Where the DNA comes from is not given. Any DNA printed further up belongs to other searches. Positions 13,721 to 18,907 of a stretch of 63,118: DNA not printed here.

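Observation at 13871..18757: Six lamin-tail domains fused to a double-HKD PLD-family hydrolase on a membrane tether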

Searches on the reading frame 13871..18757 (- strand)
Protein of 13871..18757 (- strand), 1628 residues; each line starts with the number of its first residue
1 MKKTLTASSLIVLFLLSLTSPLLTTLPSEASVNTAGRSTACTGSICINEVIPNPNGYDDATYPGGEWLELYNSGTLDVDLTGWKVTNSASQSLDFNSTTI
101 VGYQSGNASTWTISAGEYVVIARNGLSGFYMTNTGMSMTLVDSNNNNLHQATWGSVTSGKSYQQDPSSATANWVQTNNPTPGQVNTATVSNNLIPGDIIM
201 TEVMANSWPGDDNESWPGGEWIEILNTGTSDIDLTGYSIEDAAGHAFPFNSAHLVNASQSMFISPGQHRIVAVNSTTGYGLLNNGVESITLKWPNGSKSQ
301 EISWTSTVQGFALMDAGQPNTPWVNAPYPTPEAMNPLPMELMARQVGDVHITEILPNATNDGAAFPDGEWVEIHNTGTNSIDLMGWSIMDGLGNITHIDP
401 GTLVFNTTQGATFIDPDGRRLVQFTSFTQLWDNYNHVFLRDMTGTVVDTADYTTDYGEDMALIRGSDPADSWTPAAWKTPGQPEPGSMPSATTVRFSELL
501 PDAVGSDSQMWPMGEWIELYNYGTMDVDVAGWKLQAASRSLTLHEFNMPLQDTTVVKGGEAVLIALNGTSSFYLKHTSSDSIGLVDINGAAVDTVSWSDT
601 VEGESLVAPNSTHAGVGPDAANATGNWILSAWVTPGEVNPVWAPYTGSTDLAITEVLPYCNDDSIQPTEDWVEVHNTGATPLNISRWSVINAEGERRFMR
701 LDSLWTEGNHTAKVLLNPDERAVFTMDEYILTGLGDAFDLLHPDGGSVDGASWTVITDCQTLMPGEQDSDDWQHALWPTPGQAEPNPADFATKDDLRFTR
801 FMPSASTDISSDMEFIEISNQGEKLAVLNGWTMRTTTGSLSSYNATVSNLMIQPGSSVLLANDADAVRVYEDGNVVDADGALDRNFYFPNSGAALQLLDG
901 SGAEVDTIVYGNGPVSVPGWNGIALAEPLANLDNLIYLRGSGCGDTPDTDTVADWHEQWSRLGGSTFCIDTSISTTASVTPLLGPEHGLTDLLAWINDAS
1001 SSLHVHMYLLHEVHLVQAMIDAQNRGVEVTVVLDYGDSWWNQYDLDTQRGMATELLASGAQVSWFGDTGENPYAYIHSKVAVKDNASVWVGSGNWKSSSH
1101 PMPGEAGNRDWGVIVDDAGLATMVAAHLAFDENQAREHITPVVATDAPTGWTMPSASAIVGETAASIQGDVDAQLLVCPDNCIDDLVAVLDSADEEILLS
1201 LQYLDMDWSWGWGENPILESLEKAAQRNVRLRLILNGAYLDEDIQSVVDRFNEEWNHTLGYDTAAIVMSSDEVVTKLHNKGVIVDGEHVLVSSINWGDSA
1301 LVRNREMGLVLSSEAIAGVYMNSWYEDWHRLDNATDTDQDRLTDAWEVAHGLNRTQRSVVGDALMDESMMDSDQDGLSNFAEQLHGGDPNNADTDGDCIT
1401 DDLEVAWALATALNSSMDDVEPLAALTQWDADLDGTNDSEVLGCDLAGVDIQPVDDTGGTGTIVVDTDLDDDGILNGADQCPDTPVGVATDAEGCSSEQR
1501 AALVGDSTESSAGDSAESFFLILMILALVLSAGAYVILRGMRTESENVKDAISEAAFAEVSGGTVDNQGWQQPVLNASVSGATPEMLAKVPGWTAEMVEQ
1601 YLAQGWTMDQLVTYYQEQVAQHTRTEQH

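Call 3: search_protein_families(library=pfam, proteins=[window:13871-18757:-], max_evalue=1)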
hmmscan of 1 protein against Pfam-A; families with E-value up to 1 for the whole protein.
window:13871-18757:- (1628 aa): 5 families
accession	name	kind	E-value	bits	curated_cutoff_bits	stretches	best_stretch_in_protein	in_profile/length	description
PF00932.25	LTD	-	7.8e-81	268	34.3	6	42-154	5-108/109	Lamin Tail Domain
PF13091.12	PLDc_2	-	9.5e-35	119.8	27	2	993-1127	2-127/132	PLD-like domain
PF00614.28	PLDc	-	0.00052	20.4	21.9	1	1277-1299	5-27/28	Phospholipase D Active site motif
PF18884.5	TSP3_bac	-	0.0011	19.2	25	1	1371-1392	1-22/22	Bacterial TSP3 repeat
PF21633.3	MOV-10_Ig-like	-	0.31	11.6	27.4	0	222-278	38-93/126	Helicase MOV-10, Ig-like domain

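Call 4: search_protein_families(library=ncbifam, proteins=[window:13871-18757:-], max_evalue=0.1)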
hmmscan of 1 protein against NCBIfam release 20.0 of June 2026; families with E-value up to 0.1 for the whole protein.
window:13871-18757:- (1628 aa): 10 families
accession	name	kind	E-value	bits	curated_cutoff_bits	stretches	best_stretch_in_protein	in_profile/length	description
NF038319.1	DISARM_DrmC_I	equivalog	3.6e-24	85.6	133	2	1190-1317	103-224/236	DISARM system phospholipase D-like protein DrmC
NF010492.0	PRK13912.1-3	equivalog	2.5e-12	46.7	297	2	988-1098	35-143/178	nuclease NucT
NF010491.0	PRK13912.1-2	equivalog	1.1e-07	31.8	225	1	988-1097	37-144/180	nuclease NucT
NF008427.0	PRK11263.1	equivalog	7.8e-07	28.5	281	2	1014-1238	50-257/409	cardiolipin synthase ClsB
TIGR04265.1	bac_cardiolipin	equivalog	2.6e-06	26.7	290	1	1171-1309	119-253/483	cardiolipin synthase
NF010493.0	PRK13912.1-4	equivalog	1.6e-05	25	351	1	1216-1316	54-153/171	nuclease NucT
NF053612.1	anchor_PA1041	equivalog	2.4e-05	24.4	250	1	1457-1503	66-112/236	PA1041 family peptidoglycan-binding anchor lipoprotein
NF010490.0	PRK13912.1-1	equivalog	0.00027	21.1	211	1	994-1096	37-125/159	nuclease NucT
NF047639.1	throspo3_MtsD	equivalog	0.0069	14.6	800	1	1368-1412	457-501/651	cell-cell cohesion protein MtsD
NF033765.2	gliding_CglD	equivalog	0.01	13.6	400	1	1360-1508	257-386/1124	adventurous gliding motility lipoprotein CglD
